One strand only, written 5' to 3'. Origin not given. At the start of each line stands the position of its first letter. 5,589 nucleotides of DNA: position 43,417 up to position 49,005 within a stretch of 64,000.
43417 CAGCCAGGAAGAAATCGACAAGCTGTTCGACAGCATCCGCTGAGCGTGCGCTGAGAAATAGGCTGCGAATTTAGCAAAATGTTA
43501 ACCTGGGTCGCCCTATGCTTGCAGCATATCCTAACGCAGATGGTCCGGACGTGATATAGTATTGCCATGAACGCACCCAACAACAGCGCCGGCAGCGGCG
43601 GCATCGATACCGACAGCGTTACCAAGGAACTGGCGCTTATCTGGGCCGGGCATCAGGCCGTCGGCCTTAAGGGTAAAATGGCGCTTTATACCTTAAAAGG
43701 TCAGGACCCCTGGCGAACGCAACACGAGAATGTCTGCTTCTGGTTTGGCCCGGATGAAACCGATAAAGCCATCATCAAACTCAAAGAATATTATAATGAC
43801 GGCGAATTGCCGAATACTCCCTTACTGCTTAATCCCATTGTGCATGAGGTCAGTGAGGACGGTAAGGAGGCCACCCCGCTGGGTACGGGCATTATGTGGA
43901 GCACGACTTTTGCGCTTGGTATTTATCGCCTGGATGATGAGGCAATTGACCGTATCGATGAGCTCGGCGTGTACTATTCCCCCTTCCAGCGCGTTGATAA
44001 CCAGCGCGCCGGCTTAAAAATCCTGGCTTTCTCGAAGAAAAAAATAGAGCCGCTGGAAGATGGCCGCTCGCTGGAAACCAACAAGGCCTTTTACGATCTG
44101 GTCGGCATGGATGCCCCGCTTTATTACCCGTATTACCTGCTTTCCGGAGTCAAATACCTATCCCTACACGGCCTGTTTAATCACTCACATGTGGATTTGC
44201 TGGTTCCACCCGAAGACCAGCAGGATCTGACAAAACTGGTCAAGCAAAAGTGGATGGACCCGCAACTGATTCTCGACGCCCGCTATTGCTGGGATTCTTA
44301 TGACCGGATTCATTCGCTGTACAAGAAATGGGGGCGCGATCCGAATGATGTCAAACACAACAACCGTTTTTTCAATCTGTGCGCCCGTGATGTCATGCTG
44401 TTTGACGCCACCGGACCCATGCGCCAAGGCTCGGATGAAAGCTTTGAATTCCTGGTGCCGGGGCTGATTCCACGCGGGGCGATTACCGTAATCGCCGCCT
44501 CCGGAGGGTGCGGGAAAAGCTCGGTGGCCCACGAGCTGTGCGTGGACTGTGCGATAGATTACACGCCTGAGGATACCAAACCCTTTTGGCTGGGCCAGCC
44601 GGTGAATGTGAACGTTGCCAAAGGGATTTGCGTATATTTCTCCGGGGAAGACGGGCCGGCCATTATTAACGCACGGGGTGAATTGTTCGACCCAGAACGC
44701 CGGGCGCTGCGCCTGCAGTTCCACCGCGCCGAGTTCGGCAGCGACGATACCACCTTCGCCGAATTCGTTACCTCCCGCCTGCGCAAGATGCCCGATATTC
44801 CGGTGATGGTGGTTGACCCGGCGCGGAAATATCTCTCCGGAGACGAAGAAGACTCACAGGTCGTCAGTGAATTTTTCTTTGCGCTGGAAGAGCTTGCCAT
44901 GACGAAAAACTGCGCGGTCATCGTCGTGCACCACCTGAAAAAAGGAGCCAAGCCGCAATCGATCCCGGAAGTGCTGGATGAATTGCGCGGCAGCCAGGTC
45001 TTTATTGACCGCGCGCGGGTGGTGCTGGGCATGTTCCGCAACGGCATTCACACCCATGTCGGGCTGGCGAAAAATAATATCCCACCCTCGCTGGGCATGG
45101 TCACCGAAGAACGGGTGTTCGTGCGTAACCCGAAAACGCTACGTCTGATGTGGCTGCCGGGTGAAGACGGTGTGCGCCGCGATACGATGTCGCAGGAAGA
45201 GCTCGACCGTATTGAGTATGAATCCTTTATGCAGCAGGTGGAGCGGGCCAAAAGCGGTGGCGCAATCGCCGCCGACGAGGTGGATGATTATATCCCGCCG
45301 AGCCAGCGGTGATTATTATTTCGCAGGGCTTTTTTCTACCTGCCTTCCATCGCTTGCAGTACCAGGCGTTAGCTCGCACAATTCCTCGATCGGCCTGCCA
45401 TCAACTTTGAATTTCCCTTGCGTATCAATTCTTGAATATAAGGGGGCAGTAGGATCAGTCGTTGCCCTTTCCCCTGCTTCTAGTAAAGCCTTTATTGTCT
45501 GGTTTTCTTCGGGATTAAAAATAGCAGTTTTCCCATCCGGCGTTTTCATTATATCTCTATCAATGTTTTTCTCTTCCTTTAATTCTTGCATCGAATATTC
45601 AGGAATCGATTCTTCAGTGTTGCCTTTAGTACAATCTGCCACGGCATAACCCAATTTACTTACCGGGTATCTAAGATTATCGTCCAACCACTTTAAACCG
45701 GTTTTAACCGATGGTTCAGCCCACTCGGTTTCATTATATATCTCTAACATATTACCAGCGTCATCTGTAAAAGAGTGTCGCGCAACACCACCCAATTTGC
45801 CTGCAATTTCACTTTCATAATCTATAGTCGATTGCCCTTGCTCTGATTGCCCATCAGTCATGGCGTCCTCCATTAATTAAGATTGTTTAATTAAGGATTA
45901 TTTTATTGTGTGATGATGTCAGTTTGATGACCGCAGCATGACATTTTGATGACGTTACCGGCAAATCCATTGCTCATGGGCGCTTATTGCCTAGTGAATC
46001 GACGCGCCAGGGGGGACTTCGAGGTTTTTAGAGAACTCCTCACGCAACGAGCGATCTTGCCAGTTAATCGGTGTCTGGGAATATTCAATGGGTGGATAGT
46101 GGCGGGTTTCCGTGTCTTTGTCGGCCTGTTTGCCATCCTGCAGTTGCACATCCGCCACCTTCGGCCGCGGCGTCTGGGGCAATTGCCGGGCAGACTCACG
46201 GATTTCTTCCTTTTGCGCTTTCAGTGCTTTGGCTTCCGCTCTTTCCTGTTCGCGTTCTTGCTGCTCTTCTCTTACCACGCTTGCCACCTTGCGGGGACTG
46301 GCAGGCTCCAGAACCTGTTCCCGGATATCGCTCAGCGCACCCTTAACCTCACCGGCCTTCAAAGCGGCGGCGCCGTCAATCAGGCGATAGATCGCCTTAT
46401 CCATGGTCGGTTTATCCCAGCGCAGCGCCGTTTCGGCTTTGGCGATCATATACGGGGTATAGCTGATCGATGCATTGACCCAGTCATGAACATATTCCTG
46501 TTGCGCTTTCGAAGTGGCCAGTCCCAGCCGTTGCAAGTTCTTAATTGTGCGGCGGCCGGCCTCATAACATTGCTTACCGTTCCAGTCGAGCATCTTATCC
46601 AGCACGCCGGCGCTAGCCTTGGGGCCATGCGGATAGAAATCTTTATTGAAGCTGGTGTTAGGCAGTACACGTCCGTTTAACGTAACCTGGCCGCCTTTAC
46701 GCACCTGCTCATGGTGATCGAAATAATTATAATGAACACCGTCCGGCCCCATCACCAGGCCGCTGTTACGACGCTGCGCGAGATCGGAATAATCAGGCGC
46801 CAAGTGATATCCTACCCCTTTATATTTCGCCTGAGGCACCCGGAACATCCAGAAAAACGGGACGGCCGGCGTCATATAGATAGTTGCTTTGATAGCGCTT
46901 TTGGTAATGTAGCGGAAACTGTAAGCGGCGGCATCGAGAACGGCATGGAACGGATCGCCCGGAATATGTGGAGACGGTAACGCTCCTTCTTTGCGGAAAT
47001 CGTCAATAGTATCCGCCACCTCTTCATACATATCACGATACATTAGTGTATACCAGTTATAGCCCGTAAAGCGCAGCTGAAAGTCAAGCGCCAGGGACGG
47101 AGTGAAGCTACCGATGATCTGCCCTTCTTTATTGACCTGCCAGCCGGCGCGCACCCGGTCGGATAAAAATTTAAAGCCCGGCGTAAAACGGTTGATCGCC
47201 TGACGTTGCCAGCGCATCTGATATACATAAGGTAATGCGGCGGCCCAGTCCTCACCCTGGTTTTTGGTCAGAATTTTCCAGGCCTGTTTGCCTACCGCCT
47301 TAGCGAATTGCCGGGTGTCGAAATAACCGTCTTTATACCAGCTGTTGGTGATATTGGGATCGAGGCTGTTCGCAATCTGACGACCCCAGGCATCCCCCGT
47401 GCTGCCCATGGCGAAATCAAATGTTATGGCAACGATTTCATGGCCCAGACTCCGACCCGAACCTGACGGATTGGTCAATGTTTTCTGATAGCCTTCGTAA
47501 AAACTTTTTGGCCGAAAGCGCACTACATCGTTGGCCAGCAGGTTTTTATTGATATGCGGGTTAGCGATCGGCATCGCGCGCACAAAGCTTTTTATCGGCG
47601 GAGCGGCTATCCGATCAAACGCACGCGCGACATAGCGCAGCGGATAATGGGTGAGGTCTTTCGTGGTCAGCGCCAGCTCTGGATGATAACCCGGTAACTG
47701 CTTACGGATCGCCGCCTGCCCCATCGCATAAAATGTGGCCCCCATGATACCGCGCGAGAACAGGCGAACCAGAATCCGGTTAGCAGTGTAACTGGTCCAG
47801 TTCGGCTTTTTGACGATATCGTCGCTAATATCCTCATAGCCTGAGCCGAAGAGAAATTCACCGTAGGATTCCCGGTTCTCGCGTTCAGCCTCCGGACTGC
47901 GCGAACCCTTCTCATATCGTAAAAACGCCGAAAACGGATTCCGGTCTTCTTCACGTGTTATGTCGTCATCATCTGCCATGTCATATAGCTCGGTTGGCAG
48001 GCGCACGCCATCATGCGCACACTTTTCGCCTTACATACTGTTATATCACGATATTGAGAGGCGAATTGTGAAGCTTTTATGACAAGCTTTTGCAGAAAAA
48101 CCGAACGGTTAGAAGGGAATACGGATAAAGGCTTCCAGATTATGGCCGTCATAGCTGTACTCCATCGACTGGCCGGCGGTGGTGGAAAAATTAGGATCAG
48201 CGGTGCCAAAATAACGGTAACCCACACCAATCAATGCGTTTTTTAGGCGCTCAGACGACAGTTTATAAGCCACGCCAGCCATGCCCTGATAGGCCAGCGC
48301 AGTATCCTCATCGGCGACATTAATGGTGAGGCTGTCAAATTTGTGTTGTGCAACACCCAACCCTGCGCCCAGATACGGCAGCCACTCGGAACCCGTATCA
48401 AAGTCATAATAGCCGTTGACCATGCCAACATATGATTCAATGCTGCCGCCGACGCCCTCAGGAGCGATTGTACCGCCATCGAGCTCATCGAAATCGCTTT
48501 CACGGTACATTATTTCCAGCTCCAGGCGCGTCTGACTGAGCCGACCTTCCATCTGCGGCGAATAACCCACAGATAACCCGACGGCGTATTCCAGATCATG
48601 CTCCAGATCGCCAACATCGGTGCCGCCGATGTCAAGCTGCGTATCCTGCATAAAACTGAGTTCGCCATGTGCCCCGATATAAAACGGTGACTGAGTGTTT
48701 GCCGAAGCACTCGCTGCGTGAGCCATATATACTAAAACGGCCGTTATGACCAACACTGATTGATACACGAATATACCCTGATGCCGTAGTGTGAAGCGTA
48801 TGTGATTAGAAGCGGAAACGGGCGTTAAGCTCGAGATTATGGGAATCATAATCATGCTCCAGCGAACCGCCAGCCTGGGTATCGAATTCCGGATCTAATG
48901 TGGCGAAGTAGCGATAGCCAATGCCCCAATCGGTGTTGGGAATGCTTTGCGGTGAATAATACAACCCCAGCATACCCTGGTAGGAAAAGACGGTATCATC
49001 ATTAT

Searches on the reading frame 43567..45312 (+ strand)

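Call 7: search_protein_families(library=pfam, proteins=[window:43567-45312:+], max_evalue=0.001)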
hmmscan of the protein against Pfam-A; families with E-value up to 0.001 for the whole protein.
window:43567-45312:+ (581 aa): 1 family
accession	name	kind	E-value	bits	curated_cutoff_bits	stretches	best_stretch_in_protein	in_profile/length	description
PF13481.12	AAA_25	-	1e-23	84.4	27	1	289-461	18-194/195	AAA domain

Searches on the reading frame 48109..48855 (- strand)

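Call 25: search_protein_families(library=pfam, proteins=[window:48109-48855:-], max_evalue=0.001)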
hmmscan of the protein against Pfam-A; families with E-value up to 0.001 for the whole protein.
window:48109-48855:- (248 aa): 3 families
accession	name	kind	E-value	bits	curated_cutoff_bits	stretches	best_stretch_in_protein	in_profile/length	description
PF13505.12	OMP_b-brl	-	5.3e-10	40.2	28.7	1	38-224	2-165/175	Outer membrane protein beta-barrel domain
PF01617.23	Surface_Ag_2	-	6.4e-08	32.8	22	1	139-227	133-212/247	Surface antigen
PF02462.21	Opacity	-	2.5e-06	28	21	1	146-220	34-109/126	Opacity family porin protein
